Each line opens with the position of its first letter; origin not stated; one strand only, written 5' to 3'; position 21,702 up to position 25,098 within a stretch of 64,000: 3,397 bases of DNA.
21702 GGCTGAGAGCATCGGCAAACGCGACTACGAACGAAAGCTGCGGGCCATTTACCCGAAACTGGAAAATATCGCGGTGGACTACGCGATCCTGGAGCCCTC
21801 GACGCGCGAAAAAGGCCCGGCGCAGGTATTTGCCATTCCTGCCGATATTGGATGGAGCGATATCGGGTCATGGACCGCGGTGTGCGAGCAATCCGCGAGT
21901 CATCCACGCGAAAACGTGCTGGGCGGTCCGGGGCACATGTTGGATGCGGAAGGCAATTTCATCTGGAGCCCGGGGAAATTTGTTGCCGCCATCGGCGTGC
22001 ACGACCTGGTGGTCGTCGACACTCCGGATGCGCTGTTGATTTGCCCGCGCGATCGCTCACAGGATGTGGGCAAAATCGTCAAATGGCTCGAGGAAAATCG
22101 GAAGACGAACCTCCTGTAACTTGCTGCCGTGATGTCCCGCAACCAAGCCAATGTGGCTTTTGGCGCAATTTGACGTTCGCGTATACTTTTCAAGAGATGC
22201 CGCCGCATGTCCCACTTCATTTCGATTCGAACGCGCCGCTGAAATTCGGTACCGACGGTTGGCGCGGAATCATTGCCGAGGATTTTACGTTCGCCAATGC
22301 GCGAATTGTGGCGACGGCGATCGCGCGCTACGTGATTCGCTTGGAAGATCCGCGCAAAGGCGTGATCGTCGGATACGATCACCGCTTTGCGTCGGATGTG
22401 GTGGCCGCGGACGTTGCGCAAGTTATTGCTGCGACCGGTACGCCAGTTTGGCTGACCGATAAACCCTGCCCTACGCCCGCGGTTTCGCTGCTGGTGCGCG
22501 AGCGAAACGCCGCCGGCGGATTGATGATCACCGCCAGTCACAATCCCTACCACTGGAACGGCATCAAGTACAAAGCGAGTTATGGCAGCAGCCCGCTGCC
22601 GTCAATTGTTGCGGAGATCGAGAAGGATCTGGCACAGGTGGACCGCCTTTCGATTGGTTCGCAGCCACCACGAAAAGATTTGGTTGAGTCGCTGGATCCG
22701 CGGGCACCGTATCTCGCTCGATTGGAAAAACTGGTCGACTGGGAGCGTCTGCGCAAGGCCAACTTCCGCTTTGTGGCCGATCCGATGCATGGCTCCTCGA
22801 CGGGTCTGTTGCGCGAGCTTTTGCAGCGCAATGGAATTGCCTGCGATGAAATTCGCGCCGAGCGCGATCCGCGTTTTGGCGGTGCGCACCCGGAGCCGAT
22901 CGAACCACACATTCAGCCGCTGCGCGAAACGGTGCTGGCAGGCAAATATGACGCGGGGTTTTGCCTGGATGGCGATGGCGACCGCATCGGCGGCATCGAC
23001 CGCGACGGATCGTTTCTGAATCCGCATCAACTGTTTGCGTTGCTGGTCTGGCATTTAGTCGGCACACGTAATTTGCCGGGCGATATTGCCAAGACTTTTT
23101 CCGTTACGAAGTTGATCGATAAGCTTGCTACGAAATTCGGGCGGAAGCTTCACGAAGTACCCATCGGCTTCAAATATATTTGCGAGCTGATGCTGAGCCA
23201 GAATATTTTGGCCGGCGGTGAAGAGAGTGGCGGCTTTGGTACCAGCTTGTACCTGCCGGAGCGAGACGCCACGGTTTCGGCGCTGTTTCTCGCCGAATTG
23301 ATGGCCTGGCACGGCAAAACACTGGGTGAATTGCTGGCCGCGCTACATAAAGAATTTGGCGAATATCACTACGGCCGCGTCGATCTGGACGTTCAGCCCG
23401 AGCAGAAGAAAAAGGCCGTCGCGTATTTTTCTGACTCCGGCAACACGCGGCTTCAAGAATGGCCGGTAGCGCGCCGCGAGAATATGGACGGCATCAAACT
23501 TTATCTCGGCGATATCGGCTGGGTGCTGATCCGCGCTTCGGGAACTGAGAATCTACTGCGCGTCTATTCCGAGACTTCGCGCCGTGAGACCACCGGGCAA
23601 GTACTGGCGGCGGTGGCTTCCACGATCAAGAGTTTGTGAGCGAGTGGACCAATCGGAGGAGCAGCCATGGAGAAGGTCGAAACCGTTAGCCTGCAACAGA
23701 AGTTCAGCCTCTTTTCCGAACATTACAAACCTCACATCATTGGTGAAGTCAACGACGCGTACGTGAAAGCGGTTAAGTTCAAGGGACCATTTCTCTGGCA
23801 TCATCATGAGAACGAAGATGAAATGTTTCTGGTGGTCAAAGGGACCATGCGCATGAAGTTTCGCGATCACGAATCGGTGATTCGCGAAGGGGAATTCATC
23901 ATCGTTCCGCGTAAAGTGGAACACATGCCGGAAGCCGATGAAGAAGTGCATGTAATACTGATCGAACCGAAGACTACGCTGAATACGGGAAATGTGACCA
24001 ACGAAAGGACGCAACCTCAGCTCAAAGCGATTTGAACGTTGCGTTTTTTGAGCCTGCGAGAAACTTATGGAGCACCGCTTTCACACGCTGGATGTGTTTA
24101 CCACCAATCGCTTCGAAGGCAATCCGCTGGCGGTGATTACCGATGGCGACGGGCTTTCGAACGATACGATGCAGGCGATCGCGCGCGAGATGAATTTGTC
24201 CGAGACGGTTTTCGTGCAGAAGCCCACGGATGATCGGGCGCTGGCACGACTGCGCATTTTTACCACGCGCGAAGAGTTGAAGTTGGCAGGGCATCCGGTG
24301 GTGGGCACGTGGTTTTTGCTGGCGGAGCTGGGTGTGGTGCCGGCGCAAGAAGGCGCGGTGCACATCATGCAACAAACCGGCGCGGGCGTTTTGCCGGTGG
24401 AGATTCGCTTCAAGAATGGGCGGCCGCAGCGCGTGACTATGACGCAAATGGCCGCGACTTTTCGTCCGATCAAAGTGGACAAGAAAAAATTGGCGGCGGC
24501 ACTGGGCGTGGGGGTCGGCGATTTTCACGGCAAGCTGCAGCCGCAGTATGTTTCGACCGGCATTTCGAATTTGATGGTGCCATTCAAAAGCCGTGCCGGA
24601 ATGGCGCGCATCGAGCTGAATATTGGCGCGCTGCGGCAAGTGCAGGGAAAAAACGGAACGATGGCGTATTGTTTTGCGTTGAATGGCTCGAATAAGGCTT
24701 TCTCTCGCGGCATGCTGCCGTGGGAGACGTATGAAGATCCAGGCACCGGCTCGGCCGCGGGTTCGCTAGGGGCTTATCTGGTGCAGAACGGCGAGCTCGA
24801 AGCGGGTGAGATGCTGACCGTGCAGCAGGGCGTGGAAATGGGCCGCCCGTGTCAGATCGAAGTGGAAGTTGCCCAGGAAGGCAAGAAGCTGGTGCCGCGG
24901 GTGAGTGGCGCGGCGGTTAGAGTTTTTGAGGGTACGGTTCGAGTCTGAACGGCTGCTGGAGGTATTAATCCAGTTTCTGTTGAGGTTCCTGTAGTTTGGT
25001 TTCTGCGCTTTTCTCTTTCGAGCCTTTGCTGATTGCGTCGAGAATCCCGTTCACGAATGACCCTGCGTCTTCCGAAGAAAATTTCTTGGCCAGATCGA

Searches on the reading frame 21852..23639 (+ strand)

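Call 57: search_protein_families(library=pfam, proteins=[window:21852-23639:+], max_evalue=0.00001)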
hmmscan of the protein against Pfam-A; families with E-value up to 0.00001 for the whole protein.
window:21852-23639:+ (595 aa): 4 families
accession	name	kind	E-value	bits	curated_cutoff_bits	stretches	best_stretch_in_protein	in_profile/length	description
PF02878.22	PGM_PMM_I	-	1.6e-35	122.2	22.5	1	131-263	3-134/138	Phosphoglucomutase/phosphomannomutase, alpha/beta/alpha domain I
PF02880.22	PGM_PMM_III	-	9.4e-24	84.2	20.7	1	390-500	1-113/115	Phosphoglucomutase/phosphomannomutase, alpha/beta/alpha domain III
PF02879.22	PGM_PMM_II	-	2.3e-21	76.7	29.3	1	286-386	2-103/103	Phosphoglucomutase/phosphomannomutase, alpha/beta/alpha domain II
PF00408.26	PGM_PMM_IV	-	2.9e-08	34.1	23.1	1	550-589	27-66/68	Phosphoglucomutase/phosphomannomutase, C-terminal domain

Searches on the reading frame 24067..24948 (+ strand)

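Call 57: search_protein_families(library=pfam, proteins=[window:24067-24948:+], max_evalue=0.00001)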
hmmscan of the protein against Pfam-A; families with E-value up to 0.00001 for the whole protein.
window:24067-24948:+ (293 aa): 2 families
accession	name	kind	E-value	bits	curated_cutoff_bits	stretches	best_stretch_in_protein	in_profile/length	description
PF02567.21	PhzC-PhzF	-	2.7e-61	208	27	1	8-289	1-281/281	Phenazine biosynthesis-like protein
PF05544.16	Pro_racemase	-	2.6e-08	33.8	27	1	48-130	57-139/325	Proline racemase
